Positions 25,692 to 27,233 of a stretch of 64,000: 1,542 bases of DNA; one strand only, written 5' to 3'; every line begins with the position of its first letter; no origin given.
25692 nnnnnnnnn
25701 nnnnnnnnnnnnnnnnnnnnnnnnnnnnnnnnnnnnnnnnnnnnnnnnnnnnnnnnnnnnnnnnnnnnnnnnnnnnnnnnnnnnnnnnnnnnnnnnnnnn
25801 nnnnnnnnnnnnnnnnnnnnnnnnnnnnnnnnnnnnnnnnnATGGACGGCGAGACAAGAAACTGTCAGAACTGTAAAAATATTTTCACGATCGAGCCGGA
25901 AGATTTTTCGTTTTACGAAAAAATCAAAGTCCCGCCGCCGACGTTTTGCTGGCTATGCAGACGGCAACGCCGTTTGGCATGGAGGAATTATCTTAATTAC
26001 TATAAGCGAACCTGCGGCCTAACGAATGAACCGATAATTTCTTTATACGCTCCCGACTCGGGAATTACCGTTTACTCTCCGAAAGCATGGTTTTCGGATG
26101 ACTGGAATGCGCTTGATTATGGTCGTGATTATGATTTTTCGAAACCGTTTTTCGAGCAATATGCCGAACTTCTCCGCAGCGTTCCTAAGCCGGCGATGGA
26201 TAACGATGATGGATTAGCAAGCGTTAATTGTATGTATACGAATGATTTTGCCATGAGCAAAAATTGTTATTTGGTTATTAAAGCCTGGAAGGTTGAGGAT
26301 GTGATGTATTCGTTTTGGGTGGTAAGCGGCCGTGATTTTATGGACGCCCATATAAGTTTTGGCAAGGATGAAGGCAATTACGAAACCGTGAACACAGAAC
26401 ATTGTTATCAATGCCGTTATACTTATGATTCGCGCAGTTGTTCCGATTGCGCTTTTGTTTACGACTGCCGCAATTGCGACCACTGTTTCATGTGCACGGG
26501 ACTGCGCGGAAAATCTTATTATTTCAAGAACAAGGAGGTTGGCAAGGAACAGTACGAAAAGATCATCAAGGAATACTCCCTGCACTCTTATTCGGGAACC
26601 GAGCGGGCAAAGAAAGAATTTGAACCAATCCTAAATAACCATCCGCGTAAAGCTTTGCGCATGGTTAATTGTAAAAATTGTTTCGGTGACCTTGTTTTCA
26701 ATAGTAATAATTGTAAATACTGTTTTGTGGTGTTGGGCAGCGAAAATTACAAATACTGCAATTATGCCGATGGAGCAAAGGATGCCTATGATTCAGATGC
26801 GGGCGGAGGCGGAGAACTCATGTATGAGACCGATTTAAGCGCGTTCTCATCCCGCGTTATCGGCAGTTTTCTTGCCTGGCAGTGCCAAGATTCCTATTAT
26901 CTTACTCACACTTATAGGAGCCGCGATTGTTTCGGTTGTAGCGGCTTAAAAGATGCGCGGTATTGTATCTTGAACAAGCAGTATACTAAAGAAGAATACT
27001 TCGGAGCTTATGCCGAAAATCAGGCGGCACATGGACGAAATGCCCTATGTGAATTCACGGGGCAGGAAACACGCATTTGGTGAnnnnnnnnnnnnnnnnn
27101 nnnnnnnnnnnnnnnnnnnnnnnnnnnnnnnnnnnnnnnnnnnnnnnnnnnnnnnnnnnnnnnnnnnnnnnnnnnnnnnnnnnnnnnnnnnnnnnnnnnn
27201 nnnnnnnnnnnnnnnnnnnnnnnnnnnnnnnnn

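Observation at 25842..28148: Tandem cysteine-rich repeat proteins with a near-identical N-terminal zinc ribbon; second copy degraded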

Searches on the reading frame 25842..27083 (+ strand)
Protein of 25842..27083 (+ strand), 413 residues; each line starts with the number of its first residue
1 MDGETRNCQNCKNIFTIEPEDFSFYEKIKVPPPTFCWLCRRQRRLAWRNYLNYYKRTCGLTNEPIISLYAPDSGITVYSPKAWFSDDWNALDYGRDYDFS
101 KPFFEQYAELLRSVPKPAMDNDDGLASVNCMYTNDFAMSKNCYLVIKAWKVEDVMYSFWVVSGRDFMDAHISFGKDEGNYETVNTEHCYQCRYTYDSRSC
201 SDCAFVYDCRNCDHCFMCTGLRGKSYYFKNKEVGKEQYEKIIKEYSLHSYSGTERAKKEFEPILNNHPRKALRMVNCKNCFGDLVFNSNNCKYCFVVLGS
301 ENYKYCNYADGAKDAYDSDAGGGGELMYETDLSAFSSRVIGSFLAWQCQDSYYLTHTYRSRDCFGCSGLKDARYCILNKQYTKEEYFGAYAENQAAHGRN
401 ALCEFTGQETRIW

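Call 3: search_protein_families(library=pfam, proteins=[window:25842-27083:+], max_evalue=1)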
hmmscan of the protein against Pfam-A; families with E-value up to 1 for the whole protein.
window:25842-27083:+ (413 aa): 0 families

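Call 4: search_protein_families(library=ncbifam, proteins=[window:25842-27083:+], max_evalue=1)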
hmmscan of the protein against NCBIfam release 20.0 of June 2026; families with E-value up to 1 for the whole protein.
window:25842-27083:+ (413 aa): 0 families

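Call 5: find_homologous_proteins(query=window:25842-27083:+)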
Query window:25842-27083:+ (413 aa): 7118 proteins with E <= 0.001 among 8000 candidates; the best 120 are listed.
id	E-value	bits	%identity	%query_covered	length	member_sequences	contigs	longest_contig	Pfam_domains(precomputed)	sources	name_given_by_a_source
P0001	4.4e-295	996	100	100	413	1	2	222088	-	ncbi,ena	-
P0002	5.8e-249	844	88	93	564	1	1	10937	-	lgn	-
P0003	8.5e-245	831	84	95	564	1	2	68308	-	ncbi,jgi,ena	-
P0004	5.2e-214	729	77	92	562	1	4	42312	-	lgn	-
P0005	4.5e-212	723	76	93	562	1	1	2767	-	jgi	jgi:hypothetical protein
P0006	1.3e-211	721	72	96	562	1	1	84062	-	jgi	-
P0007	2.5e-211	720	74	94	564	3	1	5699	-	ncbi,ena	-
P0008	1.2e-210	718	74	93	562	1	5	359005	-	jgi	jgi:hypothetical protein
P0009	8.7e-210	715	77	93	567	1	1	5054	-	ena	-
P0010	2.9e-209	713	76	89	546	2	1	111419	-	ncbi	-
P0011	8.1e-208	709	74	93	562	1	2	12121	-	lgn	-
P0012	4.4e-207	706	72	95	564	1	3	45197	-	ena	-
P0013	9.5e-207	705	73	94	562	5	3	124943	-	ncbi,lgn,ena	-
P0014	1.2e-206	705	74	93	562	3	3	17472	-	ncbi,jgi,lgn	jgi:hypothetical protein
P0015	4.4e-203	693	72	94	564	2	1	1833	-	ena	-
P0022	1.7e-188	645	67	93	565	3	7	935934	-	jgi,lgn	jgi:hypothetical protein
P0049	2.7e-128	447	50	93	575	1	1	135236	-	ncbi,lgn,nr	ncbi:hypothetical protein HY311_03000 [Candidatus Nomurabacteria bacterium]|nr:hypothetical protein 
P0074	1.3e-125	438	49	96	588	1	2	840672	-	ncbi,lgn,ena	-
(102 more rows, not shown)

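Call 9: find_encoding_contigs(protein=P0003, flank=6000, max_places=4)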
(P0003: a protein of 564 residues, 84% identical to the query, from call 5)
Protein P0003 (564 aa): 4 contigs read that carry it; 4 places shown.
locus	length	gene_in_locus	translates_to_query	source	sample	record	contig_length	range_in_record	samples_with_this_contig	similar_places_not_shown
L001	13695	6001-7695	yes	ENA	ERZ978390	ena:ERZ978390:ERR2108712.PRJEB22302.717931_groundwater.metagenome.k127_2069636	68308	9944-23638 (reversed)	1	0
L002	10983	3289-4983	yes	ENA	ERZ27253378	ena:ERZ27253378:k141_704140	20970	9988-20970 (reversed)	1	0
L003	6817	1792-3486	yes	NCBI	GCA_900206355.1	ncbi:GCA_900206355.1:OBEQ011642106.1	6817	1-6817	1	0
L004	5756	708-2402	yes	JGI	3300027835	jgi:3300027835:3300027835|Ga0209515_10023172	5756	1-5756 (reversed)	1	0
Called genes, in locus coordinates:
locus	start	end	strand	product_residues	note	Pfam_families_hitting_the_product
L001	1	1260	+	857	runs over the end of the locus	-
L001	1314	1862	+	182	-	PF07963:N_methyl (weak)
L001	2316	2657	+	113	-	-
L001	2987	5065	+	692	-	PF22745:Nlig-Ia, PF01653:DNA_ligase_aden, PF03120:OB_DNA_ligase, PF14520:HHH_5 (weak), PF12826:HHH_2, PF14520:HHH_5 (weak), PF00533:BRCT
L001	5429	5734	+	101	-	-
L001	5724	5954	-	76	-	-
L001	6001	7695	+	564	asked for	-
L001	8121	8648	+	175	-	PF08448:PAS_4 (weak)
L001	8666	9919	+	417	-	PF00989:PAS, PF08448:PAS_4, PF12860:PAS_7 (weak), PF13188:PAS_8 (weak), PF13426:PAS_9, PF00512:HisKA, PF02518:HATPase_c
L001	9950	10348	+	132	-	PF00072:Response_reg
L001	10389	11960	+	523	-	-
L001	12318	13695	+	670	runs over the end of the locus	PF01471:PG_binding_1, PF00041:fn3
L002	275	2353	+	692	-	PF22745:Nlig-Ia, PF01653:DNA_ligase_aden, PF03120:OB_DNA_ligase, PF14520:HHH_5 (weak), PF12826:HHH_2, PF14520:HHH_5 (weak), PF00533:BRCT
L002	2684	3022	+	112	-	-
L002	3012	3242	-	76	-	-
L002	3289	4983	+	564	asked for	-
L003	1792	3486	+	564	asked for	-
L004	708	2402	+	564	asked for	-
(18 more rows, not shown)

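Call 10: find_encoding_contigs(protein=P0002, flank=6000, max_places=4)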
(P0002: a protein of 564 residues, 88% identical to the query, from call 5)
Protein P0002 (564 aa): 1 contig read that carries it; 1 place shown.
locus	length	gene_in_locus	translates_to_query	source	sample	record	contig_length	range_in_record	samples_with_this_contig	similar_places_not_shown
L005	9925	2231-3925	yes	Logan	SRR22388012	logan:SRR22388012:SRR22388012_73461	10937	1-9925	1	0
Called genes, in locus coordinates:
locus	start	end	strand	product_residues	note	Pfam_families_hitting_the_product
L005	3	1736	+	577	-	?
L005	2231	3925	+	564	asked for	-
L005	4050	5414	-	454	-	PF13517:FG-GAP_3, PF01839:FG-GAP (weak), PF13517:FG-GAP_3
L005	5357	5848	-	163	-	-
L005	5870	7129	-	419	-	-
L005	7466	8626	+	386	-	PF00814:TsaD, PF22521:HypF_C_2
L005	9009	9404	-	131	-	PF01371:Trp_repressor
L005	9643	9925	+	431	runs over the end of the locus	?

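Call 19: search_solved_structures(query=A2, max_evalue=1, show_alignments=2)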
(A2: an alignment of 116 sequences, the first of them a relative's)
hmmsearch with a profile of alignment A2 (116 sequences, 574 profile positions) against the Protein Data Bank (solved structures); distinct sequences matched with E-value up to 1: 0.

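Call 26: predict_structure(alignment_id=A2)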
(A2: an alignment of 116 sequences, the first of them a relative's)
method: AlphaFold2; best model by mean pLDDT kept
length: 564 residues; sequences in the alignment: 116
mean_pLDDT: 81.6   pTM: 0.84
mean pLDDT of the five models: 81.6, 81.1, 79.9, 79.6, 78.5
residues with pLDDT >= 90: 237; 70-90: 174; 50-70: 146; < 50: 7
segments of 3 or more residues with pLDDT < 50: none
pLDDT, mean of each block of 10 residues (from residue 1): 91 93 90 92 91 92 93 92 92 97 97 90 68 57 57 56 63 63 66 60 60 64 70 86 91 90 84 66 61 63 65 68 71 74 75 75 82 94 97 97 97 94 94 92 94 72 96 96 90 88 90 86 78 94 87 90 82
secondary structure, 60 per line:
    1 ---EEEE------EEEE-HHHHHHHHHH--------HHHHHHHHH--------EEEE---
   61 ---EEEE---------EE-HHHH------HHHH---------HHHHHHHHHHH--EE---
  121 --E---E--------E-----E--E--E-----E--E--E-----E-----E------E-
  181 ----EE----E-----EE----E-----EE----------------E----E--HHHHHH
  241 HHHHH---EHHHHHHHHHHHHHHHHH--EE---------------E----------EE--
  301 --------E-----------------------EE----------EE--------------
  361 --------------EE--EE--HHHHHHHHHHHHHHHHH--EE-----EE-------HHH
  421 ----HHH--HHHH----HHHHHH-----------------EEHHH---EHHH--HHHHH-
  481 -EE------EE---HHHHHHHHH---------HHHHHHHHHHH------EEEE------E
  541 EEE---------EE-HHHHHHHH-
elements in order: E4-7 E14-17 H19-28 H37-45 E54-57 E64-67 H80-83 H90-93 H103-113 H235-245 H250-266 H383-399 H430-433 H438-443 H475-479 H495-503 H513-523 E530-533 E540-543 H556-563
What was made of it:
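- AlphaFold2 model: pLDDT 81.6, pTM 0.84 (call 26). The solenoid regions are modelled at only about 60 pLDDT (call 26). The break falls inside a predicted helix (residues 383-399; call 26).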

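Call 36: fold_search(model_id=the predicted structure, library=pdb)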
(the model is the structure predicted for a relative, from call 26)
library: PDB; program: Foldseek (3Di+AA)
matches with E <= 10: 3; with E <= 0.001: 0
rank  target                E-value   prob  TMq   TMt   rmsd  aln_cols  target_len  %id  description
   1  2rsj_MODEL_1_A        8.3e+00  0.01  0.04  0.14  16.4        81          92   12  Solution structures of the DNA-binding domains of immune-related zinc-finger protein ZFAT (released 2013-03-13)
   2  3d2o_A                9.7e+00  0.01  0.05  0.10  15.1        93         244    8  Crystal Structure of Manganese-metallated GTP Cyclohydrolase Type IB (released 2009-05-12)
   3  3kb1_A                9.7e+00  0.01  0.05  0.10  18.6       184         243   16  Crystal Structure of the Nucleotide-binding protein AF_226 in complex with ADP from Archaeoglobus fulgidus, Northeast  (released 2009-10-27)
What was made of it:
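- Tried and rejected: Foldseek against PDB with the full model gave nothing (call 36).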

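Call 37: find_encoding_contigs(protein=P0074, flank=7000, max_places=2)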
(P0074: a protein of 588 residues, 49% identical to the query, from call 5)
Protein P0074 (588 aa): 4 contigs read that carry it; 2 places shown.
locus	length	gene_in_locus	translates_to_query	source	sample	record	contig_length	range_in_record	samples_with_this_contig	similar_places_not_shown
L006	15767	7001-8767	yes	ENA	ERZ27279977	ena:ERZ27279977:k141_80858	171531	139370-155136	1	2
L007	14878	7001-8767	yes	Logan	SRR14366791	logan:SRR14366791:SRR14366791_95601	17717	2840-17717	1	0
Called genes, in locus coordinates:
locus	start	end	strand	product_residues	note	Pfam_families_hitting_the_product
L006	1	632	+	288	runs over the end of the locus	PF01116:F_bP_aldolase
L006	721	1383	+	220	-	PF01386:Ribosomal_L25p, PF14693:Ribosomal_TL5_C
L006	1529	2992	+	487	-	PF03961:FapA (faint), PF24161:CCDC39 (faint), PF13406:SLT_2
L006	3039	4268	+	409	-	PF00675:Peptidase_M16, PF05193:Peptidase_M16_C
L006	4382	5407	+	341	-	PF01594:AI-2E_transport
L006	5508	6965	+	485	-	PF00133:tRNA-synt_1, PF01406:tRNA-synt_1e (weak), PF09334:tRNA-synt_1g, PF00133:tRNA-synt_1, PF19303:Anticodon_3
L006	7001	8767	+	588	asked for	-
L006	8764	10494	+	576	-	-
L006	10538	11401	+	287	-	PF01026:TatD_DNase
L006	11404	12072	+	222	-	PF00483:NTP_transferase, PF01128:IspD (weak), PF12804:NTP_transf_3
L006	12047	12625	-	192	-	PF00004:AAA (faint), PF13238:AAA_18, PF13671:AAA_33 (weak)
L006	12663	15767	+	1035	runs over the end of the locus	PF00133:tRNA-synt_1, PF09334:tRNA-synt_1g, PF00561:Abhydrolase_1 (faint), PF06821:Ser_hydrolase, PF13603:tRNA-synt_1_2, PF00133:tRNA-synt_1, PF09334:tRNA-synt_1g, PF08264:Anticodon_1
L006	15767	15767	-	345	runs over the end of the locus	PF00089:Trypsin, PF13365:Trypsin_2, PF13180:PDZ_2 (weak), PF17820:PDZ_6 (weak)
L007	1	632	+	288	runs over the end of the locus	PF01116:F_bP_aldolase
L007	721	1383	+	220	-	PF01386:Ribosomal_L25p, PF14693:Ribosomal_TL5_C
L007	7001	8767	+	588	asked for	-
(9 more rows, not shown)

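Call 38: find_encoding_contigs(protein=P0022, flank=7000, max_places=2)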
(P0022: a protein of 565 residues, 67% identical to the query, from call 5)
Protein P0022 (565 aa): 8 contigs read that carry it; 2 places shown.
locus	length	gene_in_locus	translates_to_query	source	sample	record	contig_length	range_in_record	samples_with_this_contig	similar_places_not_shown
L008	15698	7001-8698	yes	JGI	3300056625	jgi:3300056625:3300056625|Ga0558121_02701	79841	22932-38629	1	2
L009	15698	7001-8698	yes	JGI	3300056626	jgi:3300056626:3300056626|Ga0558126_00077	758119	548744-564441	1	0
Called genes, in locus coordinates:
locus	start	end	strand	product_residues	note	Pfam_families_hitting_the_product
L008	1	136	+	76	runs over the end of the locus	-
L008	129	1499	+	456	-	PF04998:RNA_pol_Rpb1_5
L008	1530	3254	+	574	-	PF01807:Zn_ribbon_DnaG, PF08275:DNAG_N, PF01751:Toprim, PF13155:Toprim_2, PF13662:Toprim_4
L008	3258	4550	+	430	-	PF03979:Sigma70_r1_1, PF00140:Sigma70_r1_2, PF04542:Sigma70_r2, PF04539:Sigma70_r3, PF04545:Sigma70_r4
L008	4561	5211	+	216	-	PF09335:VTT_dom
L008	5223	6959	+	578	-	-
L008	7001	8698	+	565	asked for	-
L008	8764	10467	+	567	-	-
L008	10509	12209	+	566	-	-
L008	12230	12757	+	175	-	PF00702:Hydrolase (faint), PF08645:PNK3P, PF13419:HAD_2 (faint), PF13242:Hydrolase_like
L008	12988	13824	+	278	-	PF03807:F420_oxidored, PF14748:P5CR_dimer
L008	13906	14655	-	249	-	PF13098:Thioredoxin_2, PF13462:Thioredoxin_4, PF01323:DSBA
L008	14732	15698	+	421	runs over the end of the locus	PF13506:Glyco_transf_21, PF00535:Glycos_transf_2, PF10111:Glyco_tranf_2_2, PF13641:Glyco_tranf_2_3, PF03142:Chitin_synth_2 (weak), PF01644:Chitin_synth_1 (faint), PF13632:Glyco_trans_2_3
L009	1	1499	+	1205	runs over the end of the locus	PF04997:RNA_pol_Rpb1_1, PF00623:RNA_pol_Rpb1_2, PF04983:RNA_pol_Rpb1_3, PF05000:RNA_pol_Rpb1_4 (weak), PF04998:RNA_pol_Rpb1_5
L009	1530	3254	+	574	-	PF01807:Zn_ribbon_DnaG, PF08275:DNAG_N, PF01751:Toprim, PF13155:Toprim_2, PF13662:Toprim_4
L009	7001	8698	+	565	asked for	-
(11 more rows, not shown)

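Call 41: search_protein_families(library=pfam, alignment_id=A3, max_evalue=0.1)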
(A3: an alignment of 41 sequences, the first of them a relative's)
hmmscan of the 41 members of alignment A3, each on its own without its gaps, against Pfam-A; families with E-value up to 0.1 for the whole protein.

A. member 1, P0049 (575 aa): 1 family
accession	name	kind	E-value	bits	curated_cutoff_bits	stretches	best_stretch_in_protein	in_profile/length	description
PF21150.2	YebU_pre-PUA_dom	-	0.051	13.9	27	0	173-198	32-57/77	Ribosomal RNA small subunit methyltransferase F, pre-PUA domain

B. families by the number of members that match (of 41 scanned): 13 families
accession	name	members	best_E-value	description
PF13451.12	zf_Tbcl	21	0.0006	Probable treble clef domain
PF23477.1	zf_Tbcl_2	9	0.0007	Probable treble clef zinc finger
PF09606.15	Med15_N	4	0.019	ARC105/Med15 mediator subunit N-terminal KIX domain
PF10437.14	Lip_prot_lig_C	4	0.039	Bacterial lipoate protein ligase C-terminus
PF10108.15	DNA_pol_B_exo2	2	0.0004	Predicted 3'-5' exonuclease related to the exonuclease domain of PolB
PF05443.17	ROS_MUCR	1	0.014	ROS/MUCR transcriptional regulator protein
PF03645.18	Tctex-1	1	0.039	Tctex-1 family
PF21150.2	YebU_pre-PUA_dom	1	0.051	Ribosomal RNA small subunit methyltransferase F, pre-PUA domain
PF17207.9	MCM_OB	1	0.055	MCM OB domain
PF03966.22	Trm112p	1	0.057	Trm112p-like protein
PF02246.21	B1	1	0.063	Protein L b1 domain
PF24998.1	DUF7778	1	0.078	Domain of unknown function (DUF7778)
PF23401.1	HTH_Card1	1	0.085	Card1 hinge domain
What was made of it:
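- On Pfam PF13451 zf_Tbcl: Family members match only below threshold (call 41).
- Closest known: Left-handed beta-helix. Different: There is no Hexapep Pfam match (calls 3, 41).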

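Call 42: search_solved_structures(query=A3, max_evalue=10, show_alignments=2)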
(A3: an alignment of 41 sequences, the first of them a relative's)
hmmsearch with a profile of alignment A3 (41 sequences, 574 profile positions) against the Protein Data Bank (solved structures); distinct sequences matched with E-value up to 10: 2.
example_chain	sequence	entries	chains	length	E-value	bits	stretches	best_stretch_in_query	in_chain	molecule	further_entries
7lt9_B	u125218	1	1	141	1.8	10.5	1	174-241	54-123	LIM and senescent cell antigen-like-containing domain protein 1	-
7d2t_B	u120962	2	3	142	1.8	10.5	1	174-241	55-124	LIM and senescent cell antigen-like-containing domain protein 1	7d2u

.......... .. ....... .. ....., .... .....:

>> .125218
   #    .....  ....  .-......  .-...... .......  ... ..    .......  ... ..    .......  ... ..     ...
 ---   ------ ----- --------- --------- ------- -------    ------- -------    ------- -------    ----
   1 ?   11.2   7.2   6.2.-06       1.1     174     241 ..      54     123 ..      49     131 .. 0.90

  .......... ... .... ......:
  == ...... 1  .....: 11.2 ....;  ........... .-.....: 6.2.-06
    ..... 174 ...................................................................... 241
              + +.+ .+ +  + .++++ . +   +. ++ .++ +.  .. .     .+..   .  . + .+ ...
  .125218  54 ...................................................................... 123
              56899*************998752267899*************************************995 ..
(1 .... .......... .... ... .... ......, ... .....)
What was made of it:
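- Tried and rejected: PDB by sequence profile gave nothing (calls 19, 42).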
